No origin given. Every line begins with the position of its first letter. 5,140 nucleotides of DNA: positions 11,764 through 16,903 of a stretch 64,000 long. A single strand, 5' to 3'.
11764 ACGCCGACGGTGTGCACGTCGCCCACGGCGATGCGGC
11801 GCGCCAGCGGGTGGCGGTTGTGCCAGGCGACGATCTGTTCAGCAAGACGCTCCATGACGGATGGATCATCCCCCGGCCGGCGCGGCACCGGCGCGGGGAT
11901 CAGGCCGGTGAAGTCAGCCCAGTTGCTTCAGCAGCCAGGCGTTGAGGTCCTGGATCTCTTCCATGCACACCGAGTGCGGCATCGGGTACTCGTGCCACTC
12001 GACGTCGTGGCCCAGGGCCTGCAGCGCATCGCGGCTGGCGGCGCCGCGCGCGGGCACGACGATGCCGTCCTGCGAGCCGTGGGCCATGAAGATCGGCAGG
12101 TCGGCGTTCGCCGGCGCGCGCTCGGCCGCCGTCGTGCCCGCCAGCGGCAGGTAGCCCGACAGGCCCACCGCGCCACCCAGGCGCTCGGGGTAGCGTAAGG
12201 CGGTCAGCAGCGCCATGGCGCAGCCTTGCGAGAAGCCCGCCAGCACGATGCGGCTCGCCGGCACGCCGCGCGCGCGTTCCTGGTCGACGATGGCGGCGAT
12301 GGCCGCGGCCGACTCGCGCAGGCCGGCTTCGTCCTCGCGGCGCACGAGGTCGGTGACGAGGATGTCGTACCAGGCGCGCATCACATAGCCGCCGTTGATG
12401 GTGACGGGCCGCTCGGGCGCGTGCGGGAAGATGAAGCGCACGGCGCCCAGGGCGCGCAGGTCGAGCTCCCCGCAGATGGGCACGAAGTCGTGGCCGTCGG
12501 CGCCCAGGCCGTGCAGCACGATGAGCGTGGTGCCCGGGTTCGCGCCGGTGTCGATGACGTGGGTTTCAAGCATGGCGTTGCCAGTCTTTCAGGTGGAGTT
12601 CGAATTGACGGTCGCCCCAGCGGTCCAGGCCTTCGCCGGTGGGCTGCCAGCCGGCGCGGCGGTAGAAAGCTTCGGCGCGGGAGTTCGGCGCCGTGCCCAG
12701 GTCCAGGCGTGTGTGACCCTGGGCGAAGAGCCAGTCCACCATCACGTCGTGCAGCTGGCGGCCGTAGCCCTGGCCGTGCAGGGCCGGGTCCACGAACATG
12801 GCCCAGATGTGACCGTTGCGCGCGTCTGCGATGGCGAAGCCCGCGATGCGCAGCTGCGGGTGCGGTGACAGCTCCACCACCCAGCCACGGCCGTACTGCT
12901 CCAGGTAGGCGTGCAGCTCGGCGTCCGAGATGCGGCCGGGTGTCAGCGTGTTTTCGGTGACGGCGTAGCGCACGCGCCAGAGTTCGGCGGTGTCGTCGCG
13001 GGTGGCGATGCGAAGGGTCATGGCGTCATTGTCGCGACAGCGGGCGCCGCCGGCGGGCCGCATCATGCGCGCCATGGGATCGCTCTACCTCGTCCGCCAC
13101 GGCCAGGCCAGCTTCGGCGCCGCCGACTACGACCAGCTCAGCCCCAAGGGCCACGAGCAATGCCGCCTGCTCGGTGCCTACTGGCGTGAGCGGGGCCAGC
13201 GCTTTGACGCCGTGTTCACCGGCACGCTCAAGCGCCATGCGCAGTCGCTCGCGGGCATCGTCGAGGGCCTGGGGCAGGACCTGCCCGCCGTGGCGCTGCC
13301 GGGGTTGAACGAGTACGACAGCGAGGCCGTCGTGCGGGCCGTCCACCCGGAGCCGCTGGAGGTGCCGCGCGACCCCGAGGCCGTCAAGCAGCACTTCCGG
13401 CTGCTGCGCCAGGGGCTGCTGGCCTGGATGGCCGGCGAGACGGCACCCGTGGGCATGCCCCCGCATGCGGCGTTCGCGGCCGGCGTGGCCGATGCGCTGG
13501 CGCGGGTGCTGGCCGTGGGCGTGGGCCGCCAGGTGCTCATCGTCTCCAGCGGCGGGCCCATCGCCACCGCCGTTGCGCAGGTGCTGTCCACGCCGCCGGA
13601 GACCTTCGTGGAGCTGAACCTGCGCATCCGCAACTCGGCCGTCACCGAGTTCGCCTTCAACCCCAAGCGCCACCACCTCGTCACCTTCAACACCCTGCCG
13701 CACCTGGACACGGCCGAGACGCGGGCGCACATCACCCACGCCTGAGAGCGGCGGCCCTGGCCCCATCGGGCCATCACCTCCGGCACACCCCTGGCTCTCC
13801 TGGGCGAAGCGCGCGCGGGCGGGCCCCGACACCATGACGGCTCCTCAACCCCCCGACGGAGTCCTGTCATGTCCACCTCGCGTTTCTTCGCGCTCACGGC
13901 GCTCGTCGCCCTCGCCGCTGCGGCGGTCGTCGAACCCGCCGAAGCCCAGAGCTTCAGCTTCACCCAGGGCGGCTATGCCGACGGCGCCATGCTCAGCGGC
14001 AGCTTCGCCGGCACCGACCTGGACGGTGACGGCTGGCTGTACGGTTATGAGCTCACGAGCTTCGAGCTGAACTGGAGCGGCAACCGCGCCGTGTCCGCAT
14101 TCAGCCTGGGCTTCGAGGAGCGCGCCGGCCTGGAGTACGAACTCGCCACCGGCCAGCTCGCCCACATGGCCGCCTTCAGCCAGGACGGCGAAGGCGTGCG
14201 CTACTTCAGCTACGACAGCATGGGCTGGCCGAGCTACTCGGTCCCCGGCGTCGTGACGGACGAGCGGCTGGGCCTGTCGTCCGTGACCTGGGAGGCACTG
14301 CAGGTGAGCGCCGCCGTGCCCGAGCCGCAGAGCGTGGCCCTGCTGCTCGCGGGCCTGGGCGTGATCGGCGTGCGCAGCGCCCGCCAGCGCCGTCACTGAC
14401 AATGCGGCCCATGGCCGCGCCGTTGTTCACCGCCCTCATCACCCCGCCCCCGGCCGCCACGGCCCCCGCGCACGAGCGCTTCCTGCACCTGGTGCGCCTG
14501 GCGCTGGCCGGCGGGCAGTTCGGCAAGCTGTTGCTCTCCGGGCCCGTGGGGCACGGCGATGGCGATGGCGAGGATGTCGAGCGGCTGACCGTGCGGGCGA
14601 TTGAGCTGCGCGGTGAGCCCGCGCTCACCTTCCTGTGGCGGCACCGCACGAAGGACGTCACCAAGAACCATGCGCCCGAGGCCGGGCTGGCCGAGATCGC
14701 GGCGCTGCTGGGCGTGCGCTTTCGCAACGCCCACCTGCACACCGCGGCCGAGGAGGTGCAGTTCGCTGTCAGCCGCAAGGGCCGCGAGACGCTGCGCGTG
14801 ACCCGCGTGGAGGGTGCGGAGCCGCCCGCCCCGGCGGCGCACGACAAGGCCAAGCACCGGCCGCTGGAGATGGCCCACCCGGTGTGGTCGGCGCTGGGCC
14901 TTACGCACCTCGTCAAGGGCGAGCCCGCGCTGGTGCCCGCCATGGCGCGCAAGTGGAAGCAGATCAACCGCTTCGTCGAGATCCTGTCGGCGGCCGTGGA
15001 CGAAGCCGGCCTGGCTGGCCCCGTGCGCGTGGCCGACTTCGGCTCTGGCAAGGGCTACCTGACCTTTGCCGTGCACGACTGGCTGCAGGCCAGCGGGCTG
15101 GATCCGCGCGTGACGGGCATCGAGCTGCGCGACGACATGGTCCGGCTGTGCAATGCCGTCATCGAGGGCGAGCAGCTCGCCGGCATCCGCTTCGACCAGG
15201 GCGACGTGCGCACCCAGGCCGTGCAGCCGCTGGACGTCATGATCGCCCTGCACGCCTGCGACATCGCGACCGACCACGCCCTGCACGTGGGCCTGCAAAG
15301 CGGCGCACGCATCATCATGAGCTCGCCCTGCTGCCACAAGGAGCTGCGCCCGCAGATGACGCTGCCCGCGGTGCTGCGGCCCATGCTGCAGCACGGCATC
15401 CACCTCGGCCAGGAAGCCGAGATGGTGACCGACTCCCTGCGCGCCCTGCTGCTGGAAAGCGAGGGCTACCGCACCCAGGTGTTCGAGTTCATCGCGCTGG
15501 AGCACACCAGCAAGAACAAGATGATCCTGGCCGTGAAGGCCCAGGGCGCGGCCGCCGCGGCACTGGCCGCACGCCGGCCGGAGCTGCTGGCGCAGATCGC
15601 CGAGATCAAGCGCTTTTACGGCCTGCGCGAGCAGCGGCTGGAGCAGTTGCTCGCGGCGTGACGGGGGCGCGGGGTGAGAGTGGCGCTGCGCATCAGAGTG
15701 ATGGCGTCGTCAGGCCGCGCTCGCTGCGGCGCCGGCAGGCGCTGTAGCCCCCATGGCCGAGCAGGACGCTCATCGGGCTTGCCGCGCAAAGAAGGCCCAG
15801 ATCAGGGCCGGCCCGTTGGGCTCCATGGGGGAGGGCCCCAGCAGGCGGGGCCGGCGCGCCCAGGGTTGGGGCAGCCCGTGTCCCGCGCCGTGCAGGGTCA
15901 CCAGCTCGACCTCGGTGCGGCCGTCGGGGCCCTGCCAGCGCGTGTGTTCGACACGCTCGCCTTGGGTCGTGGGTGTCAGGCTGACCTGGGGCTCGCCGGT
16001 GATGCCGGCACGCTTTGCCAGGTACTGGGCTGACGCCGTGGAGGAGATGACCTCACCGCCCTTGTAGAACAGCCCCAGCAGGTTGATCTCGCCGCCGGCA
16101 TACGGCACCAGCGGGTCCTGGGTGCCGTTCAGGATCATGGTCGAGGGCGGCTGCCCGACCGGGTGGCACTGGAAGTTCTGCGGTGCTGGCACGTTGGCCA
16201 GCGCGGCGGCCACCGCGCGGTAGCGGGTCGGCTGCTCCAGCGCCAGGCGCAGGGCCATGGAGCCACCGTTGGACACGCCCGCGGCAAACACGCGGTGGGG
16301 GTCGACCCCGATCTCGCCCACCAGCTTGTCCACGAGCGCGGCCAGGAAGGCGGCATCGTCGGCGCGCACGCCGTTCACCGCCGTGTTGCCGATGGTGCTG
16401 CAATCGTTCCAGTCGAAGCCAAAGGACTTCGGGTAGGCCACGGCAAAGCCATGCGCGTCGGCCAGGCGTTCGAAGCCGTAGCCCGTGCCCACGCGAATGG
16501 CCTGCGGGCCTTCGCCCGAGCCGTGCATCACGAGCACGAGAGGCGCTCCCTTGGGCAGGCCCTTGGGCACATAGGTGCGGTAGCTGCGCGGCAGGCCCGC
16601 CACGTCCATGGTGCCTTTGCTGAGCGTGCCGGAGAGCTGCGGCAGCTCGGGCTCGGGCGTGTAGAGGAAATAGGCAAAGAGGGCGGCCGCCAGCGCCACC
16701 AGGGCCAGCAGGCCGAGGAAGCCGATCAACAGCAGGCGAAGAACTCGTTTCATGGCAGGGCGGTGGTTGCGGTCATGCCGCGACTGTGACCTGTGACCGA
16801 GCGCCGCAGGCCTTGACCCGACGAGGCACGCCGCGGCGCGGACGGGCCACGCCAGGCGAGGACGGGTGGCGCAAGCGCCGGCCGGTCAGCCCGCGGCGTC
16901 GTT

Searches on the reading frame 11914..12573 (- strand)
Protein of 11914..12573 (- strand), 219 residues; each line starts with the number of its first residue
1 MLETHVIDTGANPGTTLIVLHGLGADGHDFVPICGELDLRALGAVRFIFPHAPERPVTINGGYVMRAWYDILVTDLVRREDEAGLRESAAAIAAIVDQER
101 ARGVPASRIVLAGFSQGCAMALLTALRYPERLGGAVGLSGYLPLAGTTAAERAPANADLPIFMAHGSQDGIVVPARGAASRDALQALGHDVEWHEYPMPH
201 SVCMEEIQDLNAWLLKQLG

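Call 32: search_protein_families(library=pfam, proteins=[window:11914-12573:-], max_evalue=0.001)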
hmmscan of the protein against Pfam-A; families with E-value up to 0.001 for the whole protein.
window:11914-12573:- (219 aa): 9 families
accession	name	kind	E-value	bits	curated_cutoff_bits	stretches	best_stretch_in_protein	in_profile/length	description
PF02230.22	Abhydrolase_2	-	3.5e-50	171.3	23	1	6-214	6-213/217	Phospholipase/Carboxylesterase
PF00561.26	Abhydrolase_1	-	1.4e-06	28.6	25.8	1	88-142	51-104/245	alpha/beta hydrolase fold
PF12146.15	Hydrolase_4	-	2e-06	27.7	27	0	92-139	62-108/239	Serine aminopeptidase, S33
PF01738.24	DLH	-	4.5e-06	26.8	21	1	78-201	71-187/217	Dienelactone hydrolase family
PF03959.19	FSH1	-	3.9e-05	23.9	21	1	20-187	10-189/211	Serine hydrolase (FSH1)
PF12697.13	Abhydrolase_6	-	0.00024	22.3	26.3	1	17-169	1-118/217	Alpha/beta hydrolase family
PF00326.27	Peptidase_S9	-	0.00024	21.1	22.6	0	157-217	143-209/213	Prolyl oligopeptidase family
PF07859.19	Abhydrolase_3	-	0.00034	20.9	25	0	84-144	48-109/210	alpha/beta hydrolase fold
PF00756.26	Esterase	-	0.0004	20.7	22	1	109-143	117-151/251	Putative esterase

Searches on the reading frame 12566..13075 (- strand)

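Call 32: search_protein_families(library=pfam, proteins=[window:12566-13075:-], max_evalue=0.001)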
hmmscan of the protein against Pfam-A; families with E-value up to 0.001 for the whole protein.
window:12566-13075:- (169 aa): 5 families
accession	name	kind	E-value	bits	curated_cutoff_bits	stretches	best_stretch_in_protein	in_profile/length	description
PF00583.31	Acetyltransf_1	-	2e-13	51.1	20.7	1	57-143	28-116/116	Acetyltransferase (GNAT) family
PF13508.13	Acetyltransf_7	-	7.2e-10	39.6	27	1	65-144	6-83/84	Acetyltransferase (GNAT) domain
PF13673.13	Acetyltransf_10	-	2.2e-09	37.8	23.6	1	75-148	40-112/128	Acetyltransferase (GNAT) domain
PF08445.16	FR47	-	4.1e-06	27.1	22.1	1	86-144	20-78/86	FR47-like protein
PF13480.13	Acetyltransf_6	-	5e-06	27.2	22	1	13-130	14-138/143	Acetyltransferase (GNAT) domain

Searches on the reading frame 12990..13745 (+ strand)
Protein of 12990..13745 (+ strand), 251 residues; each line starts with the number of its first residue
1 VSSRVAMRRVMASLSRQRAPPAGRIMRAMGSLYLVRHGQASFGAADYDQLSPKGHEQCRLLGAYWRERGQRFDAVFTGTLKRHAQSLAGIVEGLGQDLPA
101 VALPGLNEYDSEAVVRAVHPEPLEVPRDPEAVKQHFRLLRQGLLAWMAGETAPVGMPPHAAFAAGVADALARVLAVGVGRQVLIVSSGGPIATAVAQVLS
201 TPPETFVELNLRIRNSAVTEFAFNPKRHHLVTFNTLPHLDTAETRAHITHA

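Call 33: search_protein_families(library=pfam, proteins=[window:12990-13745:+], max_evalue=0.001)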
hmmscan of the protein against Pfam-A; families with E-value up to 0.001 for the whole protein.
window:12990-13745:+ (251 aa): 1 family
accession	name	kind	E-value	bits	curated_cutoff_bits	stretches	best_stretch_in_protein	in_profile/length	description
PF00300.27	His_Phos_1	-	4e-19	69.5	21.7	1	32-234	1-192/194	Histidine phosphatase superfamily (branch 1)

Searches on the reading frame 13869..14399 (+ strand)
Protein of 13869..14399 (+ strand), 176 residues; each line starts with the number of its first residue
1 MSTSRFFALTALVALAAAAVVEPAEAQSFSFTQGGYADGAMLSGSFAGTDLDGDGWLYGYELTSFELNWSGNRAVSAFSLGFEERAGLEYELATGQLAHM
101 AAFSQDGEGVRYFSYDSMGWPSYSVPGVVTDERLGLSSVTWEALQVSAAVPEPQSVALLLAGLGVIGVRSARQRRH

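Call 33: search_protein_families(library=pfam, proteins=[window:13869-14399:+], max_evalue=0.001)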
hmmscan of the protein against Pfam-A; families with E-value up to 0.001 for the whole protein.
window:13869-14399:+ (176 aa): 1 family
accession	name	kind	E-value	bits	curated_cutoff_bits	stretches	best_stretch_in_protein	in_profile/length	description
PF07589.16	PEP-CTERM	-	6e-06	26.6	20.7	1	149-175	1-24/24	PEP-CTERM motif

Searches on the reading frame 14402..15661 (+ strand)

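Call 33: search_protein_families(library=pfam, proteins=[window:14402-15661:+], max_evalue=0.001)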
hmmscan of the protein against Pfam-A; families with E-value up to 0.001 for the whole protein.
window:14402-15661:+ (419 aa): 5 families
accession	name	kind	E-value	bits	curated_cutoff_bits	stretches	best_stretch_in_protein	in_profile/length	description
PF13679.12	Methyltransf_32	-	4.5e-32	111.4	27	1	183-317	1-142/143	Methyltransferase domain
PF13847.12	Methyltransf_31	-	2.6e-07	30.9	27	1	209-319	6-122/145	Methyltransferase domain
PF05206.20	TRM13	-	2.2e-06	27.8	26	0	207-318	19-146/257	Methyltransferase TRM13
PF13649.12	Methyltransf_25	-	1.1e-05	26.4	27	1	210-296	1-84/97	Methyltransferase domain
PF01135.25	PCMT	-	0.00029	21.1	20.3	1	204-306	71-171/210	Protein-L-isoaspartate(D-aspartate) O-methyltransferase (PCMT)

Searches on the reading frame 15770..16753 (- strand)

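Call 33: search_protein_families(library=pfam, proteins=[window:15770-16753:-], max_evalue=0.001)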
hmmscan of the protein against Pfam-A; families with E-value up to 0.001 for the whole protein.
window:15770-16753:- (327 aa): 4 families
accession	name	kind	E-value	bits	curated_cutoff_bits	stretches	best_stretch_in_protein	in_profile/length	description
PF10503.15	Esterase_PHB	-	2.6e-09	37.1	23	1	57-182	2-126/219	Esterase PHB depolymerase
PF02230.22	Abhydrolase_2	-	1.6e-07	31.8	23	1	136-221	89-175/217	Phospholipase/Carboxylesterase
PF00326.27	Peptidase_S9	-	6.9e-07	29.4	22.6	1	138-184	49-95/213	Prolyl oligopeptidase family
PF00756.26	Esterase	-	0.00064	20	22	0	140-183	102-145/251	Putative esterase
